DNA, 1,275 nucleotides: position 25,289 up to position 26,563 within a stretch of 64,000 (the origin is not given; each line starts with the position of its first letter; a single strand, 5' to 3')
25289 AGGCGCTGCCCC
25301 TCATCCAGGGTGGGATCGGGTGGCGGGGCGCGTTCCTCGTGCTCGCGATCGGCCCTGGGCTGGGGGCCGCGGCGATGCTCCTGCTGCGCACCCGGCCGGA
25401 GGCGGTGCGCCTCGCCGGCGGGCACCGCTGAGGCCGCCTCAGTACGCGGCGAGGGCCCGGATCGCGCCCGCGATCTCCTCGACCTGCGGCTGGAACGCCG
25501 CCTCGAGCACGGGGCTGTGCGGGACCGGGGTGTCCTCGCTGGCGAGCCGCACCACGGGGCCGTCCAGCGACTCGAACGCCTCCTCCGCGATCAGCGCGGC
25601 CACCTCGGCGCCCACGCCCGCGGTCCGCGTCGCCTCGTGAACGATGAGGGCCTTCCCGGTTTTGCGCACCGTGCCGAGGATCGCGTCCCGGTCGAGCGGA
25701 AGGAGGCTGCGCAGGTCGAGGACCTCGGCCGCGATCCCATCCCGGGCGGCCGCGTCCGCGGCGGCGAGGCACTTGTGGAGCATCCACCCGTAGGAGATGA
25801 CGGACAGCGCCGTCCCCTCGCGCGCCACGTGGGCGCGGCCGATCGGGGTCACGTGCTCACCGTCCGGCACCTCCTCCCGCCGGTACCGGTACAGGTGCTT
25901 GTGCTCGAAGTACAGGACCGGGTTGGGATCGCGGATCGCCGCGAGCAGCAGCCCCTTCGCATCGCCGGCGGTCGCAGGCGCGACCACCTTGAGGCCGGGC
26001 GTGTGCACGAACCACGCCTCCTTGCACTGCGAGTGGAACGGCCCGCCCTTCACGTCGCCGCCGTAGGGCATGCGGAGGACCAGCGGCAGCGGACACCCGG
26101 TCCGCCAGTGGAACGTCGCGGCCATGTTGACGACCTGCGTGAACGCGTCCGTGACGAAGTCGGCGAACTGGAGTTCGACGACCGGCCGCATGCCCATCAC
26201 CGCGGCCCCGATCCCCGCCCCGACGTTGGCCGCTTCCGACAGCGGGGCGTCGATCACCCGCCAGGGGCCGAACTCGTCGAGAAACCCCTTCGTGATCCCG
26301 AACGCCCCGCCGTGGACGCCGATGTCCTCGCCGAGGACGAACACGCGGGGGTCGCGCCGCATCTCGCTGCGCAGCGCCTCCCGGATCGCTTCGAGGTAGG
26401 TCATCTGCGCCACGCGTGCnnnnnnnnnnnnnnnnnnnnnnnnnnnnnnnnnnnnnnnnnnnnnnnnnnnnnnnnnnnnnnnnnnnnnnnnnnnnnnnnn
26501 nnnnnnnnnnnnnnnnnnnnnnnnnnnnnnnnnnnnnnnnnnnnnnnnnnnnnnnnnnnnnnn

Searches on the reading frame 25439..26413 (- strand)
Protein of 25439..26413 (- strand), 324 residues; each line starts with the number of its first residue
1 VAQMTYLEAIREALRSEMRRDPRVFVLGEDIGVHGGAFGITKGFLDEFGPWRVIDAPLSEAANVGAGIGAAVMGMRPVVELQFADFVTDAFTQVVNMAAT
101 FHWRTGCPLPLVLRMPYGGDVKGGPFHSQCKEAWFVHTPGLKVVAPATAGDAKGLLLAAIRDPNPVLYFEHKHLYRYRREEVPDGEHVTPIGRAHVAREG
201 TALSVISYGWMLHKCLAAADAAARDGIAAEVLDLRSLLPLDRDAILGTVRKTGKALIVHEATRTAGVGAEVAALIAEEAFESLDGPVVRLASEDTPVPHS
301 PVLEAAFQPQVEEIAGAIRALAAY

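Call 6: search_protein_families(library=pfam, proteins=[window:25439-26413:-])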
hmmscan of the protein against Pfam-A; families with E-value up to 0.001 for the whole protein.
window:25439-26413:- (324 aa): 2 families
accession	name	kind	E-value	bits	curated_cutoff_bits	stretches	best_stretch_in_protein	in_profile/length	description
PF02779.29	Transket_pyr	-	2.4e-39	135.2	27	1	3-176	2-173/174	Transketolase, pyrimidine binding domain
PF02780.25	Transketolase_C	-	1.6e-35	122.2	25.9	1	192-314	1-124/124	Transketolase, C-terminal domain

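Call 7: search_protein_families(library=ncbifam, proteins=[window:25439-26413:-])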
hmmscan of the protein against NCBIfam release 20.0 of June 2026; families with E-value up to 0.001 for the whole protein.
window:25439-26413:- (324 aa): 7 families
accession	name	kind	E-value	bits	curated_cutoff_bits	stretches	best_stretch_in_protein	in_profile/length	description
NF006667.0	PRK09212.1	subfamily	8.2e-101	337.2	321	1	1-322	1-323/327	pyruvate dehydrogenase complex E1 component subunit beta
NF008854.0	PRK11892.1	equivalog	3.2e-95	319.5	454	1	1-321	139-461/464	pyruvate dehydrogenase complex E1 component subunit beta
NF004559.0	PRK05899.2-5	equivalog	1.6e-20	72.9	488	1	9-301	323-602/627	transketolase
TIGR00204.1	dxs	equivalog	2.1e-15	56.3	465.95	1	43-301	345-592/616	1-deoxy-D-xylulose-5-phosphate synthase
NF004556.0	PRK05899.2-2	equivalog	4e-09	35.3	575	1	191-280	510-598/639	transketolase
NF008968.0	PRK12315.1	subfamily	5.1e-09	34.9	510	1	4-280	279-542/582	1-deoxy-D-xylulose-5-phosphate synthase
NF003933.0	PRK05444.2-2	equivalog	1.8e-08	33.4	395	1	43-301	328-582/606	1-deoxy-D-xylulose-5-phosphate synthase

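Call 48: search_solved_structures(query=window:25439-26413:-, show_alignments=3, max_evalue=1e-45)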
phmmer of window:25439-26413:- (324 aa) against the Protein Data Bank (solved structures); distinct sequences matched with E-value up to 1e-45: 12.
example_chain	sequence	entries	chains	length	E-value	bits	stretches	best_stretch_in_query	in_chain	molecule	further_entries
1um9_B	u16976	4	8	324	2e-92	313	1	1-318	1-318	2-oxo acid dehydrogenase beta subunit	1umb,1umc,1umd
1ik6_A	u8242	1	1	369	2.2e-88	299.8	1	7-321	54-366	pyruvate dehydrogenase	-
3duf_B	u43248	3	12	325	4.6e-88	298.7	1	1-314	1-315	Pyruvate dehydrogenase E1 component subunit beta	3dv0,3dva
1w85_B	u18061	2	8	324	2.2e-87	296.5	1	2-314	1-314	PYRUVATE DEHYDROGENASE E1 COMPONENT, BETA SUBUNIT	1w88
2bp7_B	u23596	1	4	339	1.1e-74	254.8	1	3-319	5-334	2-OXOISOVALERATE DEHYDROGENASE BETA SUBUNIT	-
1qs0_B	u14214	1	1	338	1.1e-74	254.7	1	3-319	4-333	2-OXOISOVALERATE DEHYDROGENASE BETA-SUBUNIT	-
6cer_B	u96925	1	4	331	1.6e-70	241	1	3-319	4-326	Pyruvate dehydrogenase E1 component subunit beta, mitochondrial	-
1ni4_B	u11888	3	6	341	1.8e-70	240.9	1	3-319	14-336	Pyruvate dehydrogenase E1 component: Beta subunit | Pyruvate dehydrogenase E1 component subunit beta | Pyruvate dehydrogenase E1 component subunit beta, mitocho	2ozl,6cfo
1dtw_B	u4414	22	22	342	2e-70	240.8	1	3-318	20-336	BRANCHED-CHAIN ALPHA-KETO ACID DEHYDROGENASE BETA SUBUNIT | 2-OXOISOVALERATE DEHYDROGENASE BETA SUBUNIT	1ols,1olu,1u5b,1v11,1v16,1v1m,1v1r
3exe_B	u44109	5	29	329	2e-70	240.7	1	3-319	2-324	Pyruvate dehydrogenase E1 component subunit beta, mitochondrial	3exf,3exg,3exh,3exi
2j9f_B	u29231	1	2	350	2.1e-70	240.6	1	3-318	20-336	2-OXOISOVALERATE DEHYDROGENASE BETA SUBUNIT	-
1olx_B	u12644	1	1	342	4.8e-69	236.2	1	3-318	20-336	2-OXOISOVALERATE DEHYDROGENASE BETA SUBUNIT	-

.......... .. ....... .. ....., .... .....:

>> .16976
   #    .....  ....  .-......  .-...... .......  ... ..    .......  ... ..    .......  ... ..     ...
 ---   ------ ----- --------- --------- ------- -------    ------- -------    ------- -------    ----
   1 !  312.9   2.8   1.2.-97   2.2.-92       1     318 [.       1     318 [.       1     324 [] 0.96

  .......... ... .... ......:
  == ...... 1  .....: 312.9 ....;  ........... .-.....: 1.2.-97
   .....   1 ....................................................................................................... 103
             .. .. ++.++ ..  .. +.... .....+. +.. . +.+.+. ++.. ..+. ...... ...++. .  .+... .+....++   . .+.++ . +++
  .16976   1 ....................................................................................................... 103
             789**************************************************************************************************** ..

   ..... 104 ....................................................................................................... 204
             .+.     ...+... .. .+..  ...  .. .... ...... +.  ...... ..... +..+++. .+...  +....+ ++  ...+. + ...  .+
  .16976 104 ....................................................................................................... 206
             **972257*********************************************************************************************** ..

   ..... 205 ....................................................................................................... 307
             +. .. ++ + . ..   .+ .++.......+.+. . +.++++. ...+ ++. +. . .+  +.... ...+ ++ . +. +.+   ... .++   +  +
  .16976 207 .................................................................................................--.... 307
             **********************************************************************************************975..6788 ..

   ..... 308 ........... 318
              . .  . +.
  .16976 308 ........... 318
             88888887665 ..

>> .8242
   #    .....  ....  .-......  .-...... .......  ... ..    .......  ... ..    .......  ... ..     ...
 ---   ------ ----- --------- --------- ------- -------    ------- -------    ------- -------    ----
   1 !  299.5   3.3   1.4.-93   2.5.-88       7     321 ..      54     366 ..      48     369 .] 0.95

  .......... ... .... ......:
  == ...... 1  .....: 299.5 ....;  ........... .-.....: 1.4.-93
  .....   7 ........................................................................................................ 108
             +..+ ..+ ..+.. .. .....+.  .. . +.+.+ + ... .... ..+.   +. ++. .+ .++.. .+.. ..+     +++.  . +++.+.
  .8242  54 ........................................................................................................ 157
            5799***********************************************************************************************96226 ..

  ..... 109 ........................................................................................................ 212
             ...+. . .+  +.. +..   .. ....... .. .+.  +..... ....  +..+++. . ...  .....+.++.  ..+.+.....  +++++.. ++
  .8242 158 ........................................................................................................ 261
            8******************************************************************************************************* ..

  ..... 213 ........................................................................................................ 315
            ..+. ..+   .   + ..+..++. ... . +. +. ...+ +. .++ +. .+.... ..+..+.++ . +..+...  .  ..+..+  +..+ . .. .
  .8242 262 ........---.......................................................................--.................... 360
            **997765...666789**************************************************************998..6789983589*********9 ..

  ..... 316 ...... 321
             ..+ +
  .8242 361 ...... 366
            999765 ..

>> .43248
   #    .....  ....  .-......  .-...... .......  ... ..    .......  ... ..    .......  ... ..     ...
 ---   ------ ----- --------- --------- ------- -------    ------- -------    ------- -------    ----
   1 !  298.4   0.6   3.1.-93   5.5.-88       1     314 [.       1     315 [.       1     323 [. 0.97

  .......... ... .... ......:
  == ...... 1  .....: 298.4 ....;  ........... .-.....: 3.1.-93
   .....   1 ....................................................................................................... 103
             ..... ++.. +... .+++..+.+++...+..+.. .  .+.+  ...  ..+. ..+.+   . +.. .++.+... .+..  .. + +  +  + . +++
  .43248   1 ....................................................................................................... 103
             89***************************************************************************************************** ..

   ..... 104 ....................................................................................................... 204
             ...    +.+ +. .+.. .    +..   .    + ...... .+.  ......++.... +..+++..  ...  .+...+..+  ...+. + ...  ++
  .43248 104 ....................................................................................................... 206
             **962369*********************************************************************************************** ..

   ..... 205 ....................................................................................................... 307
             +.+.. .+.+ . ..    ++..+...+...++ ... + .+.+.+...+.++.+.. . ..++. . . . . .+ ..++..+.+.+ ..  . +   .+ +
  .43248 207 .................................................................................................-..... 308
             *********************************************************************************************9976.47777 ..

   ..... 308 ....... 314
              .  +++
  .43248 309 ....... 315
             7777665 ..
